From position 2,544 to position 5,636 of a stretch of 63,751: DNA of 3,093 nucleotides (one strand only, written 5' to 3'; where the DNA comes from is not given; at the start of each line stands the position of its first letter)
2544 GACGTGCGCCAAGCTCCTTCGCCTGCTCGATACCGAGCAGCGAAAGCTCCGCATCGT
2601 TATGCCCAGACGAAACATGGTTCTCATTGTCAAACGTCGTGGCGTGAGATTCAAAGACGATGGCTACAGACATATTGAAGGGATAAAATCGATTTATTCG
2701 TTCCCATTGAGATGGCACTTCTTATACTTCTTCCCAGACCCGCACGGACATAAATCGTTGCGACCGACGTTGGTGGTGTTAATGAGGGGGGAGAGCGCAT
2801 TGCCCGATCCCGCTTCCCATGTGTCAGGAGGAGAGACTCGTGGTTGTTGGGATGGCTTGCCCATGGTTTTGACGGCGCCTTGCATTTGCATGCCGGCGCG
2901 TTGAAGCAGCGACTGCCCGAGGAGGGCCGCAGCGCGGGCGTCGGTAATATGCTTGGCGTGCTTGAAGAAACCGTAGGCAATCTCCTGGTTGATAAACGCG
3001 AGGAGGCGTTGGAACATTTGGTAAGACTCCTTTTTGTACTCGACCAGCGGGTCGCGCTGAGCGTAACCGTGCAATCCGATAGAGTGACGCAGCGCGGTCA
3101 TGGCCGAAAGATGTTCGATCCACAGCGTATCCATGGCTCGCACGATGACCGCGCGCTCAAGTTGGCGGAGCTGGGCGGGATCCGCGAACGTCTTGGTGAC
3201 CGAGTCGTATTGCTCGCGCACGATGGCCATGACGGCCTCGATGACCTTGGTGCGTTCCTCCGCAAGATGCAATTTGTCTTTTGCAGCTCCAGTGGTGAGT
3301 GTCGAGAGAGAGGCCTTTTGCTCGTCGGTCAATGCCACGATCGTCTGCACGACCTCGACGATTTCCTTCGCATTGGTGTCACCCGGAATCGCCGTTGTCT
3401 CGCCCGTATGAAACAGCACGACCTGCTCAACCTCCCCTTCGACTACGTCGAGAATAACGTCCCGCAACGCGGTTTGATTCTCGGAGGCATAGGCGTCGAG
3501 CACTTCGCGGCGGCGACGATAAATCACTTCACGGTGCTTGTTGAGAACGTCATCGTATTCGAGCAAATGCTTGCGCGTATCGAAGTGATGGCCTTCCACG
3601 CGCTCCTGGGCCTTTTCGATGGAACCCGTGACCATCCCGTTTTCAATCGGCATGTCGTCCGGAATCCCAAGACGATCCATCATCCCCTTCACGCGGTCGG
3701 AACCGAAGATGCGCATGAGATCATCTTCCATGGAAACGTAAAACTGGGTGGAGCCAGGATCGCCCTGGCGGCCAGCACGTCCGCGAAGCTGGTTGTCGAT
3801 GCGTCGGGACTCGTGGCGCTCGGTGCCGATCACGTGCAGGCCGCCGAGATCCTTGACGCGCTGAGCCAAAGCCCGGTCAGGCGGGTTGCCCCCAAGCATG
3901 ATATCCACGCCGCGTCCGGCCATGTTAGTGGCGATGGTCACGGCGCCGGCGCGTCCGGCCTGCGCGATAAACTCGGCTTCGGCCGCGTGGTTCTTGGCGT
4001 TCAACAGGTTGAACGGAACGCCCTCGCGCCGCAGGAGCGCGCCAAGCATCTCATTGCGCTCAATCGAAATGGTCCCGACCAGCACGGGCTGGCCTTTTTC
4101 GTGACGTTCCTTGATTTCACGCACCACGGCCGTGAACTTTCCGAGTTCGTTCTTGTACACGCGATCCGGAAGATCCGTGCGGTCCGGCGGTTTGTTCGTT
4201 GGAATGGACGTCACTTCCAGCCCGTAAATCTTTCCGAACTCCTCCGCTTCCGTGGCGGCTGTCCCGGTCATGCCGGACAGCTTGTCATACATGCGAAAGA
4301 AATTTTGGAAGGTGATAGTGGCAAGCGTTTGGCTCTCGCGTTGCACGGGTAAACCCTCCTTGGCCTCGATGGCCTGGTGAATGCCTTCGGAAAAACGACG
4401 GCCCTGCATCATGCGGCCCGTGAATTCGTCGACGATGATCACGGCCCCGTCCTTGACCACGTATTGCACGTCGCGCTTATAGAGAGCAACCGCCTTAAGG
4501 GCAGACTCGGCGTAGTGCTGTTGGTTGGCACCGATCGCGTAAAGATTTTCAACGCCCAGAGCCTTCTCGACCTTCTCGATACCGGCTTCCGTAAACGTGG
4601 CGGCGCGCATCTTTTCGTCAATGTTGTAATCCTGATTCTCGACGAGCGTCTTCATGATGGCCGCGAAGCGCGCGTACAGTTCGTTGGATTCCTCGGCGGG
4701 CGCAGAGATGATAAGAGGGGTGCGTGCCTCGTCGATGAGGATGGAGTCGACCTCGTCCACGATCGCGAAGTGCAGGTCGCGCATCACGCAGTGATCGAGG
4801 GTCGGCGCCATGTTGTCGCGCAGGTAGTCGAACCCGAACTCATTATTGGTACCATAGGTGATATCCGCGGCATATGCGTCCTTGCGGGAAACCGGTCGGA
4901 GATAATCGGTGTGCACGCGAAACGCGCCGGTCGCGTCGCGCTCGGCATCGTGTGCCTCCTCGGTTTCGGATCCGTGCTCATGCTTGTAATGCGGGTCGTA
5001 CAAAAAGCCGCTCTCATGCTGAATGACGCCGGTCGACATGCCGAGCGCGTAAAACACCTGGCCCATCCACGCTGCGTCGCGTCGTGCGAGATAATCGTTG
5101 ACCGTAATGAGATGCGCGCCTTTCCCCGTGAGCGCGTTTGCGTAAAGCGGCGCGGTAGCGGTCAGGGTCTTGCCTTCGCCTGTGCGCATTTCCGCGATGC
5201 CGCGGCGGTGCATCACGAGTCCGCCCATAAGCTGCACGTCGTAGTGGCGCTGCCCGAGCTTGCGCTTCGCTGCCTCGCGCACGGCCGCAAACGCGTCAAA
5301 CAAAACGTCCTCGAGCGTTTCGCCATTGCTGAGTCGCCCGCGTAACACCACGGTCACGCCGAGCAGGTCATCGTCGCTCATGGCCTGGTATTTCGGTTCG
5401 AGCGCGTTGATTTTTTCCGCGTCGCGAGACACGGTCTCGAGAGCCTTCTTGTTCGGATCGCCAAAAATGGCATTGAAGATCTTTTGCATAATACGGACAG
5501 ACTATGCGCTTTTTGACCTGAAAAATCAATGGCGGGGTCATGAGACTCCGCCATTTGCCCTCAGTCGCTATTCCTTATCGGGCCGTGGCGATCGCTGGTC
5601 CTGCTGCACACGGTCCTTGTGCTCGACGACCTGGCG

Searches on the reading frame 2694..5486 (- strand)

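Call 76: search_protein_families(library=ncbifam, max_evalue=0.00001, proteins=[window:2694-5486:-])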
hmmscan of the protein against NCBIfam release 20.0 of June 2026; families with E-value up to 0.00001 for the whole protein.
window:2694-5486:- (930 aa): 13 families
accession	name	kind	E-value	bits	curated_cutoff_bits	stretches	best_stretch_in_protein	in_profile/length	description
NF009538.1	PRK12904.1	equivalog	0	1071.9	814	2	4-536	2-495/814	preprotein translocase subunit SecA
TIGR00963.1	secA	equivalog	1.5e-300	999.1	800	2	196-830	135-785/787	preprotein translocase subunit SecA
NF006630.0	PRK09200.1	subfamily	1.7e-262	873.1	862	1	11-848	9-779/789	preprotein translocase subunit SecA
TIGR04397.1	SecA2_Bac_anthr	exception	1.3e-253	843.6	1085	2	197-839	157-769/774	accessory Sec system translocase SecA2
NF009536.0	PRK12901.1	equivalog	8.6e-248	825.4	1493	3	304-927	472-1106/1118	preprotein translocase subunit SecA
TIGR03714.1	secA2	equivalog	3.6e-212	706.7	930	2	198-829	156-758/762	accessory Sec system translocase SecA2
NF012136.0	SecA2_Lm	equivalog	7.8e-188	626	1100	2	200-829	158-754/776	accessory Sec system translocase SecA2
TIGR04221.1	SecA2_Mycobac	equivalog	6.9e-172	573.4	725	3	197-671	156-625/762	accessory Sec system translocase SecA2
NF004088.0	PRK05590.1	equivalog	1.5e-08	35.2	140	1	902-925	140-163/166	hypothetical protein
NF007704.0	PRK10396.1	equivalog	3.4e-07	30.5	149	1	898-926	192-220/221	hypothetical protein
NF002592.0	PRK02250.1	equivalog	8.7e-07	29.2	158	1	895-924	136-165/167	hypothetical protein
TIGR04102.1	SWIM_PBPRA1643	hypoth_equivalog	3.5e-06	27.4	68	0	906-924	88-106/108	PBPRA1643 family SWIM/SEC-C metal-binding motif protein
NF002449.0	PRK01617.1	equivalog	5.5e-06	26.8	141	1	905-924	132-151/154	hypothetical protein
